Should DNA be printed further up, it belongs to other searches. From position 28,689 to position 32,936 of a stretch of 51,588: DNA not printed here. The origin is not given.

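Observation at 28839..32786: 1315-aa hetero-fusion of one SPASM-type and two class-B (B12) rSAM modules, tail-anchored to the membrane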

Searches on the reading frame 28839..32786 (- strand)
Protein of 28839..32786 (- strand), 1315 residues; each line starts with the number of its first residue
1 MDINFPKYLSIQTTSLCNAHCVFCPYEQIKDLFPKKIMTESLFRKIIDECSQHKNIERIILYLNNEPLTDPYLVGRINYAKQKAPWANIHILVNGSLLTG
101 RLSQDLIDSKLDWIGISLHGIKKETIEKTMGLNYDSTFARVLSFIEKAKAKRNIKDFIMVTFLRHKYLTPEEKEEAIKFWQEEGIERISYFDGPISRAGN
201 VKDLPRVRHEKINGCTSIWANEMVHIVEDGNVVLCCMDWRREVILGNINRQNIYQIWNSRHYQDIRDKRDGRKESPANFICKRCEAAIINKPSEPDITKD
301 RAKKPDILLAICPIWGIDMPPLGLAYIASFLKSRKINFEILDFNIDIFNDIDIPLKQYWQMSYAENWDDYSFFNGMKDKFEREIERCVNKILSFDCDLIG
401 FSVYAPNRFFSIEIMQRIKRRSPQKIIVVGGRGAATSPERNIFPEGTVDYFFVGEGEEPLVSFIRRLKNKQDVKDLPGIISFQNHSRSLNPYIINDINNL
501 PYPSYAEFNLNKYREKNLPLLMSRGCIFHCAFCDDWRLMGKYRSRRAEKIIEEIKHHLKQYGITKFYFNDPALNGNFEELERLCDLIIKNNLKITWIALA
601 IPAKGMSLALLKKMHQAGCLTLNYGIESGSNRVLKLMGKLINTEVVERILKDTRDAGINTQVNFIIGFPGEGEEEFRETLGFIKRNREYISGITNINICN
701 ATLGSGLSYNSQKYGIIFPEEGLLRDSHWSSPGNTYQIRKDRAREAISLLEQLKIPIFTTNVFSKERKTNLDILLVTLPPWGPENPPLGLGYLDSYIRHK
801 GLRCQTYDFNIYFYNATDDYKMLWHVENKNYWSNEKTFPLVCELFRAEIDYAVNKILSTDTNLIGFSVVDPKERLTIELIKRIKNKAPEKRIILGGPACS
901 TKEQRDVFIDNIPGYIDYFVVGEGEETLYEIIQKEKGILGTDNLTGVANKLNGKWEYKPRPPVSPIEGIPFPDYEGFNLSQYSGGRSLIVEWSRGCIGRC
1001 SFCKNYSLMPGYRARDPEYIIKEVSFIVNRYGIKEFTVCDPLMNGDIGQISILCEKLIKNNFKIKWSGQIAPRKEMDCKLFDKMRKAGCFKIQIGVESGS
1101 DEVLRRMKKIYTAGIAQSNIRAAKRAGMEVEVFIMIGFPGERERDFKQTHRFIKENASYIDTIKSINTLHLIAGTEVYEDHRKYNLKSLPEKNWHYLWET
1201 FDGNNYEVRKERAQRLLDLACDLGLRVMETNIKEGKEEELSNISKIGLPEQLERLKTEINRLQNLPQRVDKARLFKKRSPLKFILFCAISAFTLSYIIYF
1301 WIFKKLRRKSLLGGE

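Call 3: search_protein_families(library=pfam, proteins=[window:28839-32786:-], max_evalue=0.01)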
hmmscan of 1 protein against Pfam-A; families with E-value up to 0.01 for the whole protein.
window:28839-32786:- (1315 aa): 6 families
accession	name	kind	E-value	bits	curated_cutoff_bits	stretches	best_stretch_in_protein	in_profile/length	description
PF04055.27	Radical_SAM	-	1.5e-64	217.6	29.5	3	522-683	3-166/166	Radical SAM superfamily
PF02310.24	B12-binding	-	2.6e-23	82.6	32.1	2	383-462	39-119/121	B12 binding domain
PF13186.11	SPASM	-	7.4e-13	49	21.5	1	219-285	3-67/67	Iron-sulfur cluster-binding domain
PF19864.5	Radical_SAM_N2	-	1.1e-06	28.6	29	0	416-471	77-129/151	Radical SAM proteins, N-terminal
PF13353.11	Fer4_12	-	0.00013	22.7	22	0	15-85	13-82/137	4Fe-4S single cluster domain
PF17545.7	DUF5461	-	0.0025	18.5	25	0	44-95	7-57/93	Family of unknown function (DUF5461)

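Call 4: search_protein_families(library=ncbifam, proteins=[window:28839-32786:-], max_evalue=0.01)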
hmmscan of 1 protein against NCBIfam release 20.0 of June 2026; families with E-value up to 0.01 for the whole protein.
window:28839-32786:- (1315 aa): 70 families (the best 25 are shown)
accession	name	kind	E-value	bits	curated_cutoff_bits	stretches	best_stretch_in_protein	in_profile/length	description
TIGR03975.1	rSAM_ocin_1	subfamily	2.2e-86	290.7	281.85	2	376-683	109-427/606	RiPP maturation radical SAM C-methyltransferase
NF050148.1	rSAM_ApyD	equivalog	5.1e-67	226.7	750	2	385-686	64-366/645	RiPP biosynthesis radical SAM protein ApyD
TIGR04479.1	bcpD_PhpK_rSAM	subfamily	2.9e-66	223.9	600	2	380-686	95-409/504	PhpK family radical SAM P-methyltransferase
TIGR02026.1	BchE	equivalog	1.2e-60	205.8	481.35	2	858-1154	61-363/497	magnesium-protoporphyrin IX monomethyl ester anaerobic oxidative cyclase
TIGR04072.2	rSAM_ladder_B12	equivalog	6.7e-58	196.4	360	2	413-733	88-394/443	lipid biosynthesis B12-binding/radical SAM protein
NF038361.1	rSAM_Sden_1168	equivalog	4.6e-56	190.5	575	2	319-729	83-491/560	Sden_1168 family B12-binding radical SAM P-methyltransferase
TIGR04013.1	B12_SAM_MJ_1487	hypoth_equivalog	4.1e-54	183.9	251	4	381-559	28-194/382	TIGR04013 family B12-binding domain/radical SAM domain-containing protein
TIGR03471.1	HpnJ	equivalog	1.4e-52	179.2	577.6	2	392-685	65-364/472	hopanoid biosynthesis associated radical SAM protein HpnJ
TIGR04014.1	B12_SAM_MJ_0865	equivalog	1.4e-51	175.7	360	3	383-684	29-334/434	methyl-coenzyme M reductase glutamine C-methyltransferase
TIGR04385.1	B12_rSAM_cofa1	equivalog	8.5e-47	160.3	450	2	415-688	90-366/438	B12 lower ligand biosynthesis radical SAM protein BzaD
TIGR00089.1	TIGR00089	subfamily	3.9e-36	124.8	251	2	415-686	59-318/429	MiaB/RimO family radical SAM methylthiotransferase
TIGR01579.1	MiaB-like-C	equivalog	1.7e-28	100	357.05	2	414-685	55-317/416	tRNA (N(6)-L-threonylcarbamoyladenosine(37)-C(2))-methylthiotransferase MtaB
TIGR04367.1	HpnR_B12_rSAM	equivalog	4.2e-28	98.1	650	2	388-666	53-333/490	hopanoid C-3 methylase HpnR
TIGR01125.1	TIGR01125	equivalog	4.3e-27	95.2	356.95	2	462-687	104-317/432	30S ribosomal protein S12 methylthiotransferase RimO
NF040542.1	rSAM_RCCLKC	equivalog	1.5e-25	90.3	450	2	855-1202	45-397/423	arsinothricin biosynthesis radical SAM protein ArsL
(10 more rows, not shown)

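Call 10: find_homologous_proteins(query=window:28839-32786:-)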
Query window:28839-32786:- (1315 aa): 100 proteins with E <= 0.001 among 5208 candidates.
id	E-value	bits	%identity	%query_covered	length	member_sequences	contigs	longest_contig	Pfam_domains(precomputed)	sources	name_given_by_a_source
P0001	0.0e+0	3080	100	100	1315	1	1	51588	PF13186.12,PF04055.28,PF19864.6,PF02310.25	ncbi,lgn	-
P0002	0.0e+0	2394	76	100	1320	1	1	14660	PF13186.12,PF04055.28,PF19864.6,PF02310.25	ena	-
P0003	0.0e+0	2247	74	97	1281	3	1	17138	PF13186.12,PF04055.28,PF19864.6,PF02310.25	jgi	-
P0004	0.0e+0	2175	50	93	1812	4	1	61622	PF13186.12,PF04055.28,PF19864.6,PF02310.25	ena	-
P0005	0.0e+0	2166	40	95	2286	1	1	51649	PF13186.12,PF04055.28,PF19864.6,PF02310.25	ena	-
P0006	0.0e+0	2071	45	94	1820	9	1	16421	PF13186.12,PF04055.28,PF19864.6,PF02310.25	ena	-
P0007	0.0e+0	1958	57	93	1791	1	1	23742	PF13186.12,PF04055.28,PF19864.6,PF02310.25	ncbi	-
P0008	0.0e+0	1932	47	93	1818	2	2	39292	PF13186.12,PF04055.28,PF19864.6,PF02310.25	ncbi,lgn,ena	-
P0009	0.0e+0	1899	44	93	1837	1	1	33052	PF13186.12,PF04055.28,PF19864.6,PF02310.25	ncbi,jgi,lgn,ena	ncbi:MAG: radical SAM protein [Candidatus Omnitrophota bacterium]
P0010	0.0e+0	1818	42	93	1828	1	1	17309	PF13186.12,PF04055.28,PF19864.6,PF02310.25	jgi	jgi:radical SAM superfamily enzyme YgiQ (UPF0313 family)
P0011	0.0e+0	1808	46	77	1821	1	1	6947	PF13186.12,PF04055.28,PF19864.6,PF02310.25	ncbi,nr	ncbi:MAG: radical SAM protein [Candidatus Omnitrophica bacterium]|nr:radical SAM protein [Candidatus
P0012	0.0e+0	1691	54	100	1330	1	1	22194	PF13186.12,PF04055.28,PF02310.25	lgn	-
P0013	0.0e+0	1672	40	93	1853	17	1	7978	PF13186.12,PF04055.28,PF19864.6,PF02310.25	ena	-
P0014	0.0e+0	1641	53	100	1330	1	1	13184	PF13186.12,PF04055.28,PF02310.25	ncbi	-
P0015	0.0e+0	1615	52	100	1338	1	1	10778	PF13186.12,PF04055.28,PF19864.6,PF02310.25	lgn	-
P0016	0.0e+0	1588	53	100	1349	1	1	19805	PF13186.12,PF04055.28,PF19864.6,PF02310.25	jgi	jgi:anaerobic magnesium-protoporphyrin IX monomethyl ester cyclase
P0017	0.0e+0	1539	52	100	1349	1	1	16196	PF13186.12,PF04055.28,PF02310.25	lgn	-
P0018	0.0e+0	1516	32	91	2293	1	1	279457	PF13186.12,PF04055.28,PF19864.6,PF02310.25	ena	-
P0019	0.0e+0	1502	51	98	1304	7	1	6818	PF13186.12,PF04055.28,PF19864.6,PF02310.25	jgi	-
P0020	0.0e+0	1467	32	92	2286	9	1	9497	PF13186.12,PF04055.28,PF19864.6,PF02310.25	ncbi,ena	-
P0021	0.0e+0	1464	31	96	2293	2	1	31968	PF13186.12,PF04055.28,PF19864.6,PF02310.25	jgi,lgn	-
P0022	0.0e+0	1434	50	100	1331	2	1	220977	PF13186.12,PF04055.28,PF19864.6,PF02310.25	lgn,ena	-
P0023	0.0e+0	1433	30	96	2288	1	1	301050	PF13186.12,PF04055.28,PF19238.6,PF19864.6,PF02310.25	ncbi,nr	ncbi:MAG: radical SAM protein [Candidatus Lernaella stagnicola]|nr:radical SAM protein [Candidatus L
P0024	0.0e+0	1432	30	94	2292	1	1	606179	PF13186.12,PF04055.28,PF19864.6,PF02310.25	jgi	jgi:radical SAM superfamily enzyme YgiQ (UPF0313 family)/MoaA/NifB/PqqE/SkfB family radical SAM enzy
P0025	0.0e+0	1431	49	100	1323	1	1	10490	PF13186.12,PF04055.28,PF19864.6,PF02310.25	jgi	-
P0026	0.0e+0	1430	30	94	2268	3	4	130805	PF13186.12,PF04055.28,PF19864.6,PF02310.25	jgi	jgi:radical SAM superfamily enzyme YgiQ (UPF0313 family)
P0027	0.0e+0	1415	29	95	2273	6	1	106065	PF13186.12,PF04055.28,PF19864.6,PF02310.25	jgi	-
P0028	0.0e+0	1395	49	100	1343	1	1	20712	PF13186.12,PF04055.28,PF02310.25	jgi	-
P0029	0.0e+0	1393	30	90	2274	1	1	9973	PF13186.12,PF04055.28,PF19864.6,PF02310.25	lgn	-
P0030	0.0e+0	1384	35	72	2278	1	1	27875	PF13186.12,PF04055.28,PF19864.6,PF02310.25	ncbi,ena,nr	ncbi:MAG: radical SAM protein [Myxococcales bacterium]|nr:radical SAM protein [Myxococcales bacteriu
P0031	0.0e+0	1380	49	100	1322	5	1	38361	PF13186.12,PF04055.28,PF19864.6,PF02310.25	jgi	-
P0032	0.0e+0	1347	47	100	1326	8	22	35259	PF13186.12,PF04055.28,PF19864.6,PF02310.25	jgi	jgi:radical SAM superfamily enzyme YgiQ (UPF0313 family)/sulfatase maturation enzyme AslB (radical S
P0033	0.0e+0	1335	50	59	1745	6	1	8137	PF13186.12,PF04055.28,PF13353.12,PF19864.6,PF02310.25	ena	-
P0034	0.0e+0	1335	47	100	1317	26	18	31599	PF13186.12,PF04055.28,PF19864.6,PF02310.25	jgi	jgi:radical SAM superfamily enzyme YgiQ (UPF0313 family)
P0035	0.0e+0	1330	29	94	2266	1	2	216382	PF13186.12,PF04055.28,PF19864.6,PF02310.25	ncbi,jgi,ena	jgi:radical SAM superfamily enzyme YgiQ (UPF0313 family)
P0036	0.0e+0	1320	48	94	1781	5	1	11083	PF13186.12,PF04055.28,PF02310.25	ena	-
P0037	0.0e+0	1312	69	41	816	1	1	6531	PF13186.12,PF04055.28,PF02310.25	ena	-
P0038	0.0e+0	1301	69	41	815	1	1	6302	PF13186.12,PF04055.28,PF02310.25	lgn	-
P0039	0.0e+0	1298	44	100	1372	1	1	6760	PF13186.12,PF04055.28,PF02310.25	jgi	jgi:anaerobic magnesium-protoporphyrin IX monomethyl ester cyclase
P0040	0.0e+0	1284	48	59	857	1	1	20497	PF13186.12,PF04055.28,PF02310.25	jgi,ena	-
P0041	0.0e+0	1284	33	90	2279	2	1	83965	PF13186.12,PF04055.28,PF19864.6,PF02310.25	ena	-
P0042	0.0e+0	1239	62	45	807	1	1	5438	PF13186.12,PF04055.28,PF02310.25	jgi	-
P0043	0.0e+0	1237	44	100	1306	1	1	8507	PF13186.12,PF04055.28,PF19864.6,PF02310.25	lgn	-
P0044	0.0e+0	1219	45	90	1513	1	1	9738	PF13186.12,PF04055.28,PF02310.25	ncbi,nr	ncbi:MAG: radical SAM protein [Candidatus Omnitrophica bacterium]|nr:radical SAM protein [Candidatus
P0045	0.0e+0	1185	44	100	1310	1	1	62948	PF13186.12,PF04055.28,PF19864.6,PF02310.25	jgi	-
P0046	0.0e+0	1176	44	58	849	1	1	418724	PF13186.12,PF04055.28,PF02310.25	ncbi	-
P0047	0.0e+0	1128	47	58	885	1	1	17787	PF13186.12,PF04055.28,PF02310.25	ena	-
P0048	0.0e+0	1124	40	90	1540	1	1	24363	PF13186.12,PF04055.28,PF19864.6,PF02310.25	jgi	-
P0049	0.0e+0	1105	42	97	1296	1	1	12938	PF13186.12,PF04055.28,PF19864.6,PF02310.25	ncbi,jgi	jgi:radical SAM superfamily enzyme YgiQ (UPF0313 family)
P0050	0.0e+0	1104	46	58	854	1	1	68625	PF13186.12,PF04055.28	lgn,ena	-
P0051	0.0e+0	1085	41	100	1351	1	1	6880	PF13186.12,PF04055.28,PF19864.6,PF02310.25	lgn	-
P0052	0.0e+0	1071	45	58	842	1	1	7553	PF13186.12,PF04055.28,PF02310.25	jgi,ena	-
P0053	0.0e+0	1066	44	58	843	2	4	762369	PF13186.12,PF04055.28,PF02310.25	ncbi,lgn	-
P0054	0.0e+0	1056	46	58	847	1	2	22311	PF13186.12,PF04055.28,PF02310.25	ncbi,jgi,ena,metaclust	metaclust:\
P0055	0.0e+0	1043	41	90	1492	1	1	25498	PF13186.12,PF04055.28,PF02310.25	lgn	-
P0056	0.0e+0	1024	42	58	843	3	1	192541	PF13186.12,PF04055.28,PF02310.25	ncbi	ncbi:MAG: radical SAM protein [Candidatus Omnitrophota bacterium]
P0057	0.0e+0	1012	43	58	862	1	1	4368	PF13186.12,PF04055.28,PF02310.25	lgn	-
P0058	9.9e-295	999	41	88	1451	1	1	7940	PF13186.12,PF04055.28,PF19864.6,PF02310.25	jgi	jgi:radical SAM superfamily enzyme YgiQ (UPF0313 family)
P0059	1.1e-292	992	45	55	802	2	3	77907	PF13186.12,PF04055.28,PF02310.25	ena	-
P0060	4.0e-290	984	59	41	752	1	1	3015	PF13186.12,PF04055.28,PF02310.25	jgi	jgi:radical SAM superfamily enzyme YgiQ (UPF0313 family)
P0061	1.5e-289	982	50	58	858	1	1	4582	PF13186.12,PF04055.28,PF02310.25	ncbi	-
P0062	6.9e-235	801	51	56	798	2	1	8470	PF13186.12,PF04055.28,PF02310.25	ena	-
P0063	1.1e-234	800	46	58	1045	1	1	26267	PF13186.12,PF04055.28,PF02310.25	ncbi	-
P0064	8.6e-234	797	30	94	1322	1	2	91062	PF13186.12,PF04055.28,PF02310.25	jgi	jgi:radical SAM superfamily enzyme YgiQ (UPF0313 family)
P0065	1.5e-233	796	47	61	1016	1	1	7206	PF13186.12,PF04055.28,PF02310.25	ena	-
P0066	2.6e-229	782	33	73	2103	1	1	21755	PF13186.12,PF04055.28,PF13353.12,PF02310.25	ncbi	-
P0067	5.2e-228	778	46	58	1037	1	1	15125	PF13186.12,PF04055.28,PF02310.25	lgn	-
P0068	5.6e-227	775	44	38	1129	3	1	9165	PF13186.12,PF04055.28,PF02310.25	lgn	-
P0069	1.1e-225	770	48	55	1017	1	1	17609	PF13186.12,PF04055.28,PF02310.25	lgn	-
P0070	2.6e-225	769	46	59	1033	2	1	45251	PF13186.12,PF04055.28,PF02310.25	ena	-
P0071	7.2e-225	768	44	38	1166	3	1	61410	PF13186.12,PF04055.28,PF02310.25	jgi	jgi:radical SAM superfamily enzyme YgiQ (UPF0313 family)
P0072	1.9e-224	766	44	58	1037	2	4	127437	PF13186.12,PF04055.28,PF02310.25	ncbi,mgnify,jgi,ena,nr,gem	ncbi:MAG TPA: radical SAM protein [Candidatus Omnitrophota bacterium]|mgnify:CR=1 FL=1|nr:radical SA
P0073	3.4e-224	765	48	54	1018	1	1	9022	PF13186.12,PF04055.28,PF02310.25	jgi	-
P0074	8.2e-222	757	45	36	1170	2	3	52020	PF13186.12,PF04055.28,PF02310.25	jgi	-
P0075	1.1e-220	754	46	36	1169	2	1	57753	PF13186.12,PF04055.28,PF02310.25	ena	-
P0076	5.2e-220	752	43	38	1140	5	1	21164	PF13186.12,PF04055.28,PF02310.25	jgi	-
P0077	8.2e-220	751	45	58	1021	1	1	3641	PF13186.12,PF04055.28,PF02310.25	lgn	-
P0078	1.4e-218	747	42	37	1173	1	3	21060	PF13186.12,PF04055.28,PF02310.25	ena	-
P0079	1.9e-218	746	44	59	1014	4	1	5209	PF13186.12,PF04055.28,PF02310.25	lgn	-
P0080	7.8e-218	744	43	36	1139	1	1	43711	PF13186.12,PF04055.28,PF02310.25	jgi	jgi:radical SAM superfamily enzyme YgiQ (UPF0313 family)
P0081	4.6e-217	742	43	59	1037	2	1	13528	PF13186.12,PF04055.28,PF02310.25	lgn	-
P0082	2.6e-216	739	42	36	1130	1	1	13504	PF13186.12,PF04055.28,PF02310.25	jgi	jgi:radical SAM superfamily enzyme YgiQ (UPF0313 family)/MoaA/NifB/PqqE/SkfB family radical SAM enzy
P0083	1.2e-215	737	44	59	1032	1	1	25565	PF13186.12,PF04055.28,PF02310.25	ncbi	ncbi:radical SAM protein [Candidatus Omnitrophota bacterium]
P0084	5.6e-215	735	41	39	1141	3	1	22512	PF13186.12,PF04055.28,PF02310.25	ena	-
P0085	7.4e-215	734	44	59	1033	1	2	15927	PF13186.12,PF04055.28,PF02310.25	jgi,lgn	-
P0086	1.6e-214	733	41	38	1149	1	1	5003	PF13186.12,PF04055.28,PF02310.25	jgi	jgi:radical SAM superfamily enzyme YgiQ (UPF0313 family)/MoaA/NifB/PqqE/SkfB family radical SAM enzy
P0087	1.1e-213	730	46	54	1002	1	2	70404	PF13186.12,PF04055.28,PF02310.25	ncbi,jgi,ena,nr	ncbi:MAG: radical SAM protein [Candidatus Omnitrophica bacterium]|nr:radical SAM protein [Candidatus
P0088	1.3e-211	724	44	58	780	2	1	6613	PF13186.12,PF04055.28,PF02310.25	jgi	-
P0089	1.3e-211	724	44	58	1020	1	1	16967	PF13186.12,PF04055.28,PF02310.25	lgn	-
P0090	1.5e-211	723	44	59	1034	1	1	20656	PF13186.12,PF04055.28,PF02310.25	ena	-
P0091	5.6e-211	722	41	38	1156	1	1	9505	PF13186.12,PF04055.28,PF02310.25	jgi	jgi:radical SAM superfamily enzyme YgiQ (UPF0313 family)/MoaA/NifB/PqqE/SkfB family radical SAM enzy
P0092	2.9e-208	713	41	61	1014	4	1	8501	PF13186.12,PF04055.28,PF02310.25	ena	-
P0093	3.7e-207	709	42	56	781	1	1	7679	PF13186.12,PF04055.28,PF02310.25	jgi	jgi:radical SAM superfamily enzyme YgiQ (UPF0313 family)/MoaA/NifB/PqqE/SkfB family radical SAM enzy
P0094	4.1e-203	696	41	57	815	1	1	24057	PF13186.12,PF04055.28,PF02310.25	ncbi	-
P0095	7.3e-190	652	58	36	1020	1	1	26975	PF13186.12,PF04055.28,PF02310.25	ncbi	-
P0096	8.4e-93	330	37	34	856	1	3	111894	PF00534.27,PF13186.12,PF04055.28,PF13579.13,PF13524.13,PF13439.13,PF13692.13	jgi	-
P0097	9.2e-92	327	39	33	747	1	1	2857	PF13186.12,PF04055.28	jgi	jgi:MoaA/NifB/PqqE/SkfB family radical SAM enzyme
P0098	1.3e-72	263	37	22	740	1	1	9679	PF13186.12,PF04055.28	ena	-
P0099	7.5e-28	115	26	23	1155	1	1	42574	PF13186.12,PF04055.28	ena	-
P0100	4.0e-6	43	26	18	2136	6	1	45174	PF04055.28,PF23802.2,PF14542.13,PF00583.32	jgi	-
